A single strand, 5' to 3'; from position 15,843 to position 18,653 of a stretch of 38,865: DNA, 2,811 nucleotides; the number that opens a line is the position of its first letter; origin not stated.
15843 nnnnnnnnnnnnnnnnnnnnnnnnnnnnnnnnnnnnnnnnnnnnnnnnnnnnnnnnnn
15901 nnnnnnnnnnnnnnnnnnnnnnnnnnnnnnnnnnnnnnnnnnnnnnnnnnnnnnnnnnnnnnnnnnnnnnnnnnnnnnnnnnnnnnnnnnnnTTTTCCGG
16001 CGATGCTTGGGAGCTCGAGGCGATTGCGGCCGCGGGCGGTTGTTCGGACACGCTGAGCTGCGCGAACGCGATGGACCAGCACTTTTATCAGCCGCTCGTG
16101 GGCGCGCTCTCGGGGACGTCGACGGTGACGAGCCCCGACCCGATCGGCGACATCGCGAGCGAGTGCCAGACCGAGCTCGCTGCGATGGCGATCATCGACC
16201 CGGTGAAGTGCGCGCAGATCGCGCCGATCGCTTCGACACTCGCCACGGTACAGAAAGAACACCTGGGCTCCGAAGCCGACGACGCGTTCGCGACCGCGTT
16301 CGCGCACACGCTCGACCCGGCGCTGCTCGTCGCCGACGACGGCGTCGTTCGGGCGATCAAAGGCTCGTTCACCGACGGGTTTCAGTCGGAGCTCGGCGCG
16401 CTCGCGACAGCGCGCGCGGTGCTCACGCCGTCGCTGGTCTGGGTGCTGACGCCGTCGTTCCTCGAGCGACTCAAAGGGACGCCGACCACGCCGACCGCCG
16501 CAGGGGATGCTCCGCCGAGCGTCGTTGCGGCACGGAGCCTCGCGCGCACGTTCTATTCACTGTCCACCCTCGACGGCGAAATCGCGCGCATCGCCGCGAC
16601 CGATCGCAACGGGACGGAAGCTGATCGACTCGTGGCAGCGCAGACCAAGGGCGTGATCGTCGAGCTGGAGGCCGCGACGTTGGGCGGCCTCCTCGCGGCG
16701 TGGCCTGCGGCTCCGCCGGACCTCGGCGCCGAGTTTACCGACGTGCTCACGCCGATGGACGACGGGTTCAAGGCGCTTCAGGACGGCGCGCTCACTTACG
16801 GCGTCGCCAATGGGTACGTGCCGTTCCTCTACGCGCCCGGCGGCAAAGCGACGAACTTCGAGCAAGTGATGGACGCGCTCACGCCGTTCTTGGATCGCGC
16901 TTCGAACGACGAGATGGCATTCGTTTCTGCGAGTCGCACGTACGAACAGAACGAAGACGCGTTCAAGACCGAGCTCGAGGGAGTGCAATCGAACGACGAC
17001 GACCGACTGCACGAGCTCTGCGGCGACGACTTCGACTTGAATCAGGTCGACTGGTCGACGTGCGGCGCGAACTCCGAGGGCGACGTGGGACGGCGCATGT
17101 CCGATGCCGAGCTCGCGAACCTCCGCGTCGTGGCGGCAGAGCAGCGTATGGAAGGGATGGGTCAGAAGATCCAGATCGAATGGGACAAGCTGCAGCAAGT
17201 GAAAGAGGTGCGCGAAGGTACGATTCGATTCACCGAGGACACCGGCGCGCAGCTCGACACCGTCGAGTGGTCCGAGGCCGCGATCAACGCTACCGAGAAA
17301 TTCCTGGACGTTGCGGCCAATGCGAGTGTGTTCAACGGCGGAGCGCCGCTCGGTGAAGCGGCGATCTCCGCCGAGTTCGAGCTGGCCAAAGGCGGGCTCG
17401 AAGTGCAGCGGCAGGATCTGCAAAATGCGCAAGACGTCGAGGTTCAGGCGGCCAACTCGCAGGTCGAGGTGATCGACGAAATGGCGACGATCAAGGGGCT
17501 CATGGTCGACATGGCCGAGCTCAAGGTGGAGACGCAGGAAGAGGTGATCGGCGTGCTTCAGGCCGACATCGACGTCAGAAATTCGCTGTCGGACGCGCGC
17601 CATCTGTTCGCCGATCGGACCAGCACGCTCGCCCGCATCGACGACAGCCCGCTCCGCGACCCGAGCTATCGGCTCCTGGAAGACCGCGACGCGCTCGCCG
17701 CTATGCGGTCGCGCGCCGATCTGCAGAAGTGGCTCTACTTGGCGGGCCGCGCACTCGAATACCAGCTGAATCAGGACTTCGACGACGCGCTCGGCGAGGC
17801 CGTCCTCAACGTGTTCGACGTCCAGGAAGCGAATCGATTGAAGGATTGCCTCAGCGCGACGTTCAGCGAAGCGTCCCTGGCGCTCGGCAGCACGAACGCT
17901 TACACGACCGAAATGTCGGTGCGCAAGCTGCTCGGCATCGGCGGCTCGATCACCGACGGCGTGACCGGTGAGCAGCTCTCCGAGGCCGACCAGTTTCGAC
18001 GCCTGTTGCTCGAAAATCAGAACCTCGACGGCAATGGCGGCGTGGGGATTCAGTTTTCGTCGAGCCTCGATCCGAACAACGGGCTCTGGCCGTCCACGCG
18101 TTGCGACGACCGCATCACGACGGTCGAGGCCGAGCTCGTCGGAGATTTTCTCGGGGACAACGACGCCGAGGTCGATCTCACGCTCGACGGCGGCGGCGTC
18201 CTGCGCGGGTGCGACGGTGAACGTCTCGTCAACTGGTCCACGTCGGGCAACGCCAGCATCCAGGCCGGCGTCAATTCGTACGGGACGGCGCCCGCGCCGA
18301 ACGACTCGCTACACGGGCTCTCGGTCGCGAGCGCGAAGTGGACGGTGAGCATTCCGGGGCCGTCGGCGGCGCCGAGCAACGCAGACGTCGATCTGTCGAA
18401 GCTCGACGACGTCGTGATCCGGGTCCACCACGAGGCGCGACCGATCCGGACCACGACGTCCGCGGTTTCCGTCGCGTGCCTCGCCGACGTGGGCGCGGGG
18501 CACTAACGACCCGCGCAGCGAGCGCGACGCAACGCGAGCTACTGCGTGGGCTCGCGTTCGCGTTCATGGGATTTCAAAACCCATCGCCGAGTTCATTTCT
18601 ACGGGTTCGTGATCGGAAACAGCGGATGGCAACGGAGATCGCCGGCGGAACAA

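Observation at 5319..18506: Non-canonical Tc (ABC) toxin-like locus in a myxobacterium-like genome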

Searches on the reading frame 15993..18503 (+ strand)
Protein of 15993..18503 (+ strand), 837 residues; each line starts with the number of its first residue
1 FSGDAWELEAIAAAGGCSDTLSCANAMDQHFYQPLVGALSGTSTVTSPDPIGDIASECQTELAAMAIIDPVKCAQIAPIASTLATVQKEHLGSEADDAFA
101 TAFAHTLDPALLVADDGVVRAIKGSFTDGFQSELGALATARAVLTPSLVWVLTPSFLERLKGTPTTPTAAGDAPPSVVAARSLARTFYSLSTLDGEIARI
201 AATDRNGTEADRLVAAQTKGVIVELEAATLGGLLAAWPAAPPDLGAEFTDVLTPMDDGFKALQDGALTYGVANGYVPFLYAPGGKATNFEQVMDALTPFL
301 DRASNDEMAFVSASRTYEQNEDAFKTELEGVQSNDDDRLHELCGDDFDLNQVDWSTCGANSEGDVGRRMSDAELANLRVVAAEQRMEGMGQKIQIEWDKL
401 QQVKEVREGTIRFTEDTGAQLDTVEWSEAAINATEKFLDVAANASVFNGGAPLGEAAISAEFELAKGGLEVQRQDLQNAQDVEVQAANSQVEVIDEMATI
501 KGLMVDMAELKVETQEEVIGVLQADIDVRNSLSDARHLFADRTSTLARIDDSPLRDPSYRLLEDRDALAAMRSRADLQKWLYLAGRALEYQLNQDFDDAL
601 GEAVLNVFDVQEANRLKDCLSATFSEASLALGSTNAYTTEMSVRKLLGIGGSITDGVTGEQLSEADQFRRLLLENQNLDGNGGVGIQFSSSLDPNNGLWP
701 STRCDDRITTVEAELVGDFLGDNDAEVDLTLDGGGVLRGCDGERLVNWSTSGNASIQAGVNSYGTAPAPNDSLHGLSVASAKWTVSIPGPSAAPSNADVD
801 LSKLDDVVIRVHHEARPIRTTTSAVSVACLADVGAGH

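Call 82: search_protein_representatives(alignment_id=A4)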
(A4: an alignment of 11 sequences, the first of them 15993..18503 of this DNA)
Query: 11 sequences, 846 profile positions. Proteins with E-value up to 0.001 (for the whole library): 869; up to 1e-10: 592; up to 1e-30: 187. The best 150 are listed.
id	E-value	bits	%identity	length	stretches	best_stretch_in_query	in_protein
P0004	0.0e+00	1226.5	-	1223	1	3-846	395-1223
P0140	0.0e+00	1142.3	-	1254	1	10-845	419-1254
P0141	0.0e+00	1136.0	-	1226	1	23-841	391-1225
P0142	0.0e+00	1102.1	-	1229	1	1-844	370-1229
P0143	0.0e+00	1081.9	-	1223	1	11-845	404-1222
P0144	0.0e+00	1060.7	-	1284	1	11-844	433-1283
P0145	0.0e+00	1047.9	-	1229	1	4-842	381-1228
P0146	0.0e+00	1012.9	-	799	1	61-840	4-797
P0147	6.9e-287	970.9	-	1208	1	65-839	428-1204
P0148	3.1e-283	958.8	-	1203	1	32-841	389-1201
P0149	1.5e-280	949.9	-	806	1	51-840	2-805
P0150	1.1e-279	947.1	-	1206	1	32-841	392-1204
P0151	4.9e-279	944.9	-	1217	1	20-842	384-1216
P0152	4.6e-278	941.7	-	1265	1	16-845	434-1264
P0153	4.0e-274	928.7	-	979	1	18-752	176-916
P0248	1.2e-62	229.1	-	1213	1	242-827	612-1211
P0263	1.5e-57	212.2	-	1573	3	674-828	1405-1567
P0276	2.8e-51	191.5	-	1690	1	251-829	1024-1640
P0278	4.1e-51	190.9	-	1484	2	470-828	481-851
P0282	2.3e-45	171.9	-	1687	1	229-829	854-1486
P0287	5.4e-44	167.4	-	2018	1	230-827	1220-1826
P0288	6.3e-44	167.1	-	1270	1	197-827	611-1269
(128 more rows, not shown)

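Call 84: search_protein_families(library=pfam, proteins=[P0263, P0276, P0282, P0287, P0278, P0288], max_evalue=0.01)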
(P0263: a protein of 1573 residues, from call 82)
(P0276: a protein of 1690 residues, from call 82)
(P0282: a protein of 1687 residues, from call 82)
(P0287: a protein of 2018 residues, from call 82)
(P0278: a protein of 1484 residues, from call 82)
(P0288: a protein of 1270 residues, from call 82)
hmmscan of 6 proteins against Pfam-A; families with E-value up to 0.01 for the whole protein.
P0263 (1573 aa): 2 families
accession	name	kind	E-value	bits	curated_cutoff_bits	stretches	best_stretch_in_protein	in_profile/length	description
PF23416.1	DUF7107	-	9.4e-10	39.1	24.6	2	97-142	1-46/48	Domain of unknown function (DUF7107)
PF21164.2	Dumpy_DPY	-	0.00019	21.7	27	2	143-164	1-22/24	Dumpy, DPY module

P0276 (1690 aa): 3 families
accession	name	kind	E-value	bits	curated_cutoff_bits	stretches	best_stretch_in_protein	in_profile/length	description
PF25778.1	DUF7948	-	5.7e-61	206.7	27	1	96-337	1-213/214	Domain of unknown function (DUF7948)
PF06739.17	SBBP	-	1.2e-41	140.8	20.5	6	481-510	5-35/38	Beta-propeller repeat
PF19122.5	DUF5806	-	0.0042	17.4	33.5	0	459-500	70-111/148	Family of unknown function (DUF5806)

P0282 (1687 aa): 2 families
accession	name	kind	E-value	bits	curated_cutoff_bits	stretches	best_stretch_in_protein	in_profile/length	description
PF02415.23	Chlam_PMP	-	2.7e-08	33.6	20.6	0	353-367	1-15/19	Chlamydia polymorphic membrane protein (Chlamydia_PMP) repeat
PF20721.2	C19orf12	-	0.0031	17.8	30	1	1041-1151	17-126/163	C19orf12-like protein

P0287 (2018 aa): 4 families
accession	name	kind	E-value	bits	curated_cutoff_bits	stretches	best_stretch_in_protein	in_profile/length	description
PF13385.13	Laminin_G_3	-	1.5e-25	90.6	27.6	1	103-258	1-151/151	Concanavalin A-like lectin/glucanases superfamily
PF08685.16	GON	-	1.2e-12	48.6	22.6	2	354-406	2-57/199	GON domain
PF13229.12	Beta_helix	-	3.4e-07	30.4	25.9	2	788-900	35-141/158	Right handed beta helix region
PF02415.23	Chlam_PMP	-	0.002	18.6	20.6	0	864-882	1-19/19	Chlamydia polymorphic membrane protein (Chlamydia_PMP) repeat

P0278 (1484 aa): 0 families

P0288 (1270 aa): 2 families
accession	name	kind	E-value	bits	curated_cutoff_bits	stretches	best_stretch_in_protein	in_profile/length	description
PF19190.6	BACON_2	-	5.2e-08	33.1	25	1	146-216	8-81/94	Viral BACON domain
PF23416.1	DUF7107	-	6.4e-06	26.8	24.6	1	50-99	1-47/48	Domain of unknown function (DUF7107)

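Call 92: find_encoding_contigs(protein=P0287, flank=10000, max_places=2)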
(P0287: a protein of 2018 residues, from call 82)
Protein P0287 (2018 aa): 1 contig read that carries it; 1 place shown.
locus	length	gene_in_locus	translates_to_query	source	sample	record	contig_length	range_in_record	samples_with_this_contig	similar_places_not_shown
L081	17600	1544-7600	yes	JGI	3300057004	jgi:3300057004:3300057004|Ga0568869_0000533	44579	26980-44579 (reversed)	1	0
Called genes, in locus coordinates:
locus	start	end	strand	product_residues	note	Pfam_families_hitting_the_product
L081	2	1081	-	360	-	?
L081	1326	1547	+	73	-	-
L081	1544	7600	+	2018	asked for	PF13385:Laminin_G_3, PF08685:GON (faint), PF13229:Beta_helix (faint)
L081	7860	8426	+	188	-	-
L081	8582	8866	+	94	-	PF02604:PhdYeFM_antitox (weak)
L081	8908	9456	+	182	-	PF13470:PIN_3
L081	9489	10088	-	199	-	-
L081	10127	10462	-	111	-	PF01927:Mut7-C (weak), PF18478:PIN_10 (weak), PF18480:DUF5615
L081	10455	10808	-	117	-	PF04255:DUF433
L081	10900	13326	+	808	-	-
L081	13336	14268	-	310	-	PF01040:UbiA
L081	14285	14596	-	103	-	-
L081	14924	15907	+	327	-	PF02423:OCD_Mu_crystall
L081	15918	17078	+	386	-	PF00890:FAD_binding_2 (weak), PF01266:DAO, PF12831:FAD_oxidored (weak), PF13450:NAD_binding_8 (faint)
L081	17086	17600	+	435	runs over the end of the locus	PF01551:Peptidase_M23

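Call 93: find_encoding_contigs(protein=P0276, flank=10000, max_places=2)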
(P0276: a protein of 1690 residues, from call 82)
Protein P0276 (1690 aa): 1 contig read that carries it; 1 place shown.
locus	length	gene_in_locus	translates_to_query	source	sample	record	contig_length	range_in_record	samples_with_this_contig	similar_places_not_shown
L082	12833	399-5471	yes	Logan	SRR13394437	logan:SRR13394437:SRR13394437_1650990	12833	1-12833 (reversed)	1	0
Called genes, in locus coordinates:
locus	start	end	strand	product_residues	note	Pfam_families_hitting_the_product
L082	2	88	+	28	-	?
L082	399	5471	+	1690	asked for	PF25778:DUF7948, PF06739:SBBP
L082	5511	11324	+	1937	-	PF03534:SpvB, PF12256:TcdB_toxin_midN, PF13517:FG-GAP_3, PF05593:RHS_repeat, PF25023:TEN_YD-shell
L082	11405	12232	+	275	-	-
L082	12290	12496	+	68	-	-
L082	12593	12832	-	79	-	?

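Call 94: find_encoding_contigs(protein=P0263, flank=10000, max_places=2)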
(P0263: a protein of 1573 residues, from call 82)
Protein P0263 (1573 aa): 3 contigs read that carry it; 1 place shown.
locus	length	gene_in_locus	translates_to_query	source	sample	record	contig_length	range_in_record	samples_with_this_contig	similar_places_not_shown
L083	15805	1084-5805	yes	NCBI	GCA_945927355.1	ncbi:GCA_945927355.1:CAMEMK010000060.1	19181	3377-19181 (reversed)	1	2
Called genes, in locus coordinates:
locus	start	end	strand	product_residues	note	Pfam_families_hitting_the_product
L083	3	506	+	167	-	?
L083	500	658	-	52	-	PF00012:HSP70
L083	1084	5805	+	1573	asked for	PF23416:DUF7107 (faint)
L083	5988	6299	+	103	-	-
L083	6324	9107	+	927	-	PF03781:FGE-sulfatase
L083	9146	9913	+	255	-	PF07484:Collar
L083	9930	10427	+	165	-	PF07484:Collar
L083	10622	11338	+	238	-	PF07484:Collar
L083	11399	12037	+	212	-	-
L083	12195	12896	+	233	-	PF07484:Collar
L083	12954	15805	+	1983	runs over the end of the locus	PF03534:SpvB, PF01839:FG-GAP (faint), PF13517:FG-GAP_3, PF12256:TcdB_toxin_midN, PF25023:TEN_YD-shell (faint), PF05593:RHS_repeat (weak)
